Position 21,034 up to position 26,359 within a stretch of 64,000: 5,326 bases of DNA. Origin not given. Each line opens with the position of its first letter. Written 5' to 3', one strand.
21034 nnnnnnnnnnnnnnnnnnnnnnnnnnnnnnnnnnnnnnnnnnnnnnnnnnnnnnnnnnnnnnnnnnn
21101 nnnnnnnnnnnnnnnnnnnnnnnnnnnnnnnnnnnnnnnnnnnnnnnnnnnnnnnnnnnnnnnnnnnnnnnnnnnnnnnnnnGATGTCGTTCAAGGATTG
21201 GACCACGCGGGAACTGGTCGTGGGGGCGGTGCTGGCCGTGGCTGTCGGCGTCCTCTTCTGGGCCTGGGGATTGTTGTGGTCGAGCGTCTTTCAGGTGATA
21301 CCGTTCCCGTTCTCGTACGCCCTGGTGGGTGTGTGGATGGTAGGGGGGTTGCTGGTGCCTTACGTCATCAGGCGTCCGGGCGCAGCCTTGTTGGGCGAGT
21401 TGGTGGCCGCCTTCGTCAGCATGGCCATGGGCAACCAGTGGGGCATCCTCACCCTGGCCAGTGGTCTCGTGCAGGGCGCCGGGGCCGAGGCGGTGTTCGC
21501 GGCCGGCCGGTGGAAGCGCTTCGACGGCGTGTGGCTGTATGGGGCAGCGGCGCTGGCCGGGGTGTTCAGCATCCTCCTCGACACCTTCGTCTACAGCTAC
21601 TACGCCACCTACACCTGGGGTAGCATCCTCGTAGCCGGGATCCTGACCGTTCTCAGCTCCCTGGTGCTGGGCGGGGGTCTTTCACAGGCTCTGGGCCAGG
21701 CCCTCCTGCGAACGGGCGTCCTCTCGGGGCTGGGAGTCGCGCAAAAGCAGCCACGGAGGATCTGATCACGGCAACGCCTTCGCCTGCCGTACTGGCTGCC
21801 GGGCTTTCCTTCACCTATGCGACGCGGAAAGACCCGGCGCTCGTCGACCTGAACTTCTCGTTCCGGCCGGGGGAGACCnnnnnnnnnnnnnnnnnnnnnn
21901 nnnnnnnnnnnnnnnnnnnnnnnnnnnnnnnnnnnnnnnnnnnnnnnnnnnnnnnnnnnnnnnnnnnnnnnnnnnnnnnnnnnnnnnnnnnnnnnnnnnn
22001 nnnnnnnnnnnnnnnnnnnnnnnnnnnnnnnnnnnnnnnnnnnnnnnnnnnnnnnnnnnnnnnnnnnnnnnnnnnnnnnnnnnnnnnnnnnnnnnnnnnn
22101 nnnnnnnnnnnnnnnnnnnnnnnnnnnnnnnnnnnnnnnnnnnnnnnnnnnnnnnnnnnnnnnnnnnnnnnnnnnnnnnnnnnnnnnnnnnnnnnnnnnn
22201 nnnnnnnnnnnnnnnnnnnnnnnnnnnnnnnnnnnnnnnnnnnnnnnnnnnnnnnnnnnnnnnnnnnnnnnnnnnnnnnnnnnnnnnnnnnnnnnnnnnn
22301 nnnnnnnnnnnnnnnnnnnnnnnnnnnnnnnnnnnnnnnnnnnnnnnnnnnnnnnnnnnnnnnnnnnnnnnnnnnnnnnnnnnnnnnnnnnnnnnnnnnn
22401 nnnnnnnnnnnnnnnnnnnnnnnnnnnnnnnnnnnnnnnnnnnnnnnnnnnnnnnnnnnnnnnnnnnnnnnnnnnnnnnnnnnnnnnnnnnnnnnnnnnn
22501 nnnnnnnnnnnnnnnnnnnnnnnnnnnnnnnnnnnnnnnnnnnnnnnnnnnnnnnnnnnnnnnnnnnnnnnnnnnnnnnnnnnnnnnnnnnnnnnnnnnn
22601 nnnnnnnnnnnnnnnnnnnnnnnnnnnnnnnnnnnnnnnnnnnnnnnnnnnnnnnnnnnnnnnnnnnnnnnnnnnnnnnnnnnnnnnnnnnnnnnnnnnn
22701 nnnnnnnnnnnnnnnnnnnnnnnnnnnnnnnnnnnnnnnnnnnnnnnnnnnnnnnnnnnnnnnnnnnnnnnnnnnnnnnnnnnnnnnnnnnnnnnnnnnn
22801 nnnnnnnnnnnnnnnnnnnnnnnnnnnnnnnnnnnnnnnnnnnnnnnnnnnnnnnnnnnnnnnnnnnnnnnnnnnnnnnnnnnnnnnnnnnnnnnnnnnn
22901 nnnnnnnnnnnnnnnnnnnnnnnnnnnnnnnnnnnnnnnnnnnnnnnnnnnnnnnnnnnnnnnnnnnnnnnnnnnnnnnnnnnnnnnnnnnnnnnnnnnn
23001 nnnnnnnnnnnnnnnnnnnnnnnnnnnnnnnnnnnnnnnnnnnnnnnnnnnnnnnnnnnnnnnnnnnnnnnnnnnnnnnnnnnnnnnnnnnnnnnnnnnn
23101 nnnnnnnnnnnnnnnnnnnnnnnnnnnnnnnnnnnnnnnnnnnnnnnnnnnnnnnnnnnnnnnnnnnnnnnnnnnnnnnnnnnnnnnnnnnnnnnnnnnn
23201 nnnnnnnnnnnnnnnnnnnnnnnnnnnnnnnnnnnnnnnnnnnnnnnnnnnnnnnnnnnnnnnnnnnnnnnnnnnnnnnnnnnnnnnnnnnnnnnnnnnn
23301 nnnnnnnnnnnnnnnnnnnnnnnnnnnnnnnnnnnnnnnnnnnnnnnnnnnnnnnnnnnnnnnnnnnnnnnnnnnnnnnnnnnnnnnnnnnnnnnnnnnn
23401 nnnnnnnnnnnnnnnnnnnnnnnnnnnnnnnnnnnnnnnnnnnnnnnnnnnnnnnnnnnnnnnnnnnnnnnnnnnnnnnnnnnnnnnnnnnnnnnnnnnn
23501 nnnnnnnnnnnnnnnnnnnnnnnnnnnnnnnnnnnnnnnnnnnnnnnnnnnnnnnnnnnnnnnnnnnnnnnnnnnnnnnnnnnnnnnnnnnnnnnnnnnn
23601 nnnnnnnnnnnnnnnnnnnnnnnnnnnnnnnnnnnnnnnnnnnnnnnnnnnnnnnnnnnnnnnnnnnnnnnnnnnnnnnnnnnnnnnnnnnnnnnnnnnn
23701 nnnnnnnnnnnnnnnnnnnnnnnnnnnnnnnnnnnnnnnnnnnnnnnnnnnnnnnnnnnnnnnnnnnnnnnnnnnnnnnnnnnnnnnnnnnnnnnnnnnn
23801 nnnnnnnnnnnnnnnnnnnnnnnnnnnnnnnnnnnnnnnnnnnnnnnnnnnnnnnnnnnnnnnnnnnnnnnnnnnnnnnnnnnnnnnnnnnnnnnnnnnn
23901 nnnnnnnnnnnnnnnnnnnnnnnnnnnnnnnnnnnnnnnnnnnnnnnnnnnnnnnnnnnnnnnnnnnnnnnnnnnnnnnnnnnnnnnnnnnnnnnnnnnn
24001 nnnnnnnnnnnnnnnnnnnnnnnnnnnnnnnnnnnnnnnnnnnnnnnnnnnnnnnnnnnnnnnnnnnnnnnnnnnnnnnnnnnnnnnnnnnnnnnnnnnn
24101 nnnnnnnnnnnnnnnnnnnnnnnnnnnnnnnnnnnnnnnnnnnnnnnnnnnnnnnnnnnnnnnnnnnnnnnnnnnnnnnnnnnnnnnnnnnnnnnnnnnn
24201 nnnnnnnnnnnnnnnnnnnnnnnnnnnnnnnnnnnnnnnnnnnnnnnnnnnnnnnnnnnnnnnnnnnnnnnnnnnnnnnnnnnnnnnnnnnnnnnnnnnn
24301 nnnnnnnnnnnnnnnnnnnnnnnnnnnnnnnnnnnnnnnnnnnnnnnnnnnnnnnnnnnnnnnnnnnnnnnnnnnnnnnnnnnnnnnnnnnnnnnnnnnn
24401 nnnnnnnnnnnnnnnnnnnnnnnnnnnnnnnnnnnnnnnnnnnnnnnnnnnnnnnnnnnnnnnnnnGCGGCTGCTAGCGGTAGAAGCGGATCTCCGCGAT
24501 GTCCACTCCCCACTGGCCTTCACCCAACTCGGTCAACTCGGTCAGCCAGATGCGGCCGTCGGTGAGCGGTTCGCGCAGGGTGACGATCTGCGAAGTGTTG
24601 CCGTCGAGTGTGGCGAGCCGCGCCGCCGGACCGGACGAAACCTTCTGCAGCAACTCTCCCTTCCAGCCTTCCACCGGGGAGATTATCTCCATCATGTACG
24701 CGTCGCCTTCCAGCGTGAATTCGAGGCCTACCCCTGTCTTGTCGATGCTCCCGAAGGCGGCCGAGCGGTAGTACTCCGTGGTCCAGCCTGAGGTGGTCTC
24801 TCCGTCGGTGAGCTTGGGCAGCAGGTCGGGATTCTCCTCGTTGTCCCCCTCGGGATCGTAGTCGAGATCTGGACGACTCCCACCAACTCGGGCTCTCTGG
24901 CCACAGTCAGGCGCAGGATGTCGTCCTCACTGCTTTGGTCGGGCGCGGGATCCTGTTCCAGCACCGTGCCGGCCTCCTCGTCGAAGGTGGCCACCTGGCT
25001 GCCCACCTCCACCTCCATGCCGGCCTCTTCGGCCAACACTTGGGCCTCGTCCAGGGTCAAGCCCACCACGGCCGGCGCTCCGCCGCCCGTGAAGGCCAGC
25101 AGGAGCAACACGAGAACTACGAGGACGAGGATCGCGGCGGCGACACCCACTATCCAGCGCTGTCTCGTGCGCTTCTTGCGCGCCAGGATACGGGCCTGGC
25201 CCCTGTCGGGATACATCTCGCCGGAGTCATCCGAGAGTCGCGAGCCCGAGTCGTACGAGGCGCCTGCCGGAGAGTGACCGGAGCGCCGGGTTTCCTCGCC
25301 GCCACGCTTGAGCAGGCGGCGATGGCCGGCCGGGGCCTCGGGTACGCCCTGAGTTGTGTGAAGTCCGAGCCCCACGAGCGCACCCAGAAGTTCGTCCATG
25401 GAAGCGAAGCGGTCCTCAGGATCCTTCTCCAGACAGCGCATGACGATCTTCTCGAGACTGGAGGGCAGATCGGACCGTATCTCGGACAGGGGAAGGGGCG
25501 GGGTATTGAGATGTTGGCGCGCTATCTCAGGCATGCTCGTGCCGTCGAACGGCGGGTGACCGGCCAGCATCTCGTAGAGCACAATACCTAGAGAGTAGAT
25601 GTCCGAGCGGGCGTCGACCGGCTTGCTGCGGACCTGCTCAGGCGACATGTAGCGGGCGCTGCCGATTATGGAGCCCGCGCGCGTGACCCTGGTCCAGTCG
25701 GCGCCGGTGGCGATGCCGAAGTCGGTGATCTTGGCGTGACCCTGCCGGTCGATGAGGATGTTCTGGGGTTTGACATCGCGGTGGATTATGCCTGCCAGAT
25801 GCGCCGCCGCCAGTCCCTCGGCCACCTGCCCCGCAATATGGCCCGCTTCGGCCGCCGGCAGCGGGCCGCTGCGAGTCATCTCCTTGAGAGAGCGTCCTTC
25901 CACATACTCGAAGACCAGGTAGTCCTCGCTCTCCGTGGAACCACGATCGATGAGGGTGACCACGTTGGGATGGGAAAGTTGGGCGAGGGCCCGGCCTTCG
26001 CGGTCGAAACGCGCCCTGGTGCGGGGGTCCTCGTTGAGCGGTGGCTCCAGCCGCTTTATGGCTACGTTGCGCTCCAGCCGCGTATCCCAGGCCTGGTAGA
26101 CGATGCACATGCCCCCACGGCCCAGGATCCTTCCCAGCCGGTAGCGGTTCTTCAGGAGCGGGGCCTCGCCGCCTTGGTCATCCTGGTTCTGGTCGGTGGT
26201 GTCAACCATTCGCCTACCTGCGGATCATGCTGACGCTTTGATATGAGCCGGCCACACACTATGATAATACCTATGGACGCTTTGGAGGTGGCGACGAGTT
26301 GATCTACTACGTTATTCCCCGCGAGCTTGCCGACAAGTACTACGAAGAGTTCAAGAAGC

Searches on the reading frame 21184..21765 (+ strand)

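Call 39: search_protein_families(library=pfam, proteins=[window:21184-21765:+], max_evalue=0.00001)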
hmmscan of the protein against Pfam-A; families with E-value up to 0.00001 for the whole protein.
window:21184-21765:+ (193 aa): 1 family
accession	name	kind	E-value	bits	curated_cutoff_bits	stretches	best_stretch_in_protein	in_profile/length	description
PF09819.14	ABC_cobalt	-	2.1e-34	118.7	25.2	1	10-128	2-121/121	ABC-type cobalt transport system, permease component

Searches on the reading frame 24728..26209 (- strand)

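Call 39: search_protein_families(library=pfam, proteins=[window:24728-26209:-], max_evalue=0.00001)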
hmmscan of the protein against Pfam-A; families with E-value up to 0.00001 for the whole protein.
window:24728-26209:- (493 aa): 4 families
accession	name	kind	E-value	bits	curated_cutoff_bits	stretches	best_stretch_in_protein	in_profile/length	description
PF00069.31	Pkinase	-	4.5e-57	193.9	31.7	1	23-270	1-254/263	Protein kinase domain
PF07714.23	PK_Tyr_Ser-Thr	-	9.1e-38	130.5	23.1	1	25-268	3-249/258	Protein tyrosine and serine/threonine kinase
PF03793.24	PASTA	-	6.5e-08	32.9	23.2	1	379-437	4-63/64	PASTA domain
PF01636.29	APH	-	1.8e-07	31.6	23.2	0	51-138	24-109/239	Phosphotransferase enzyme family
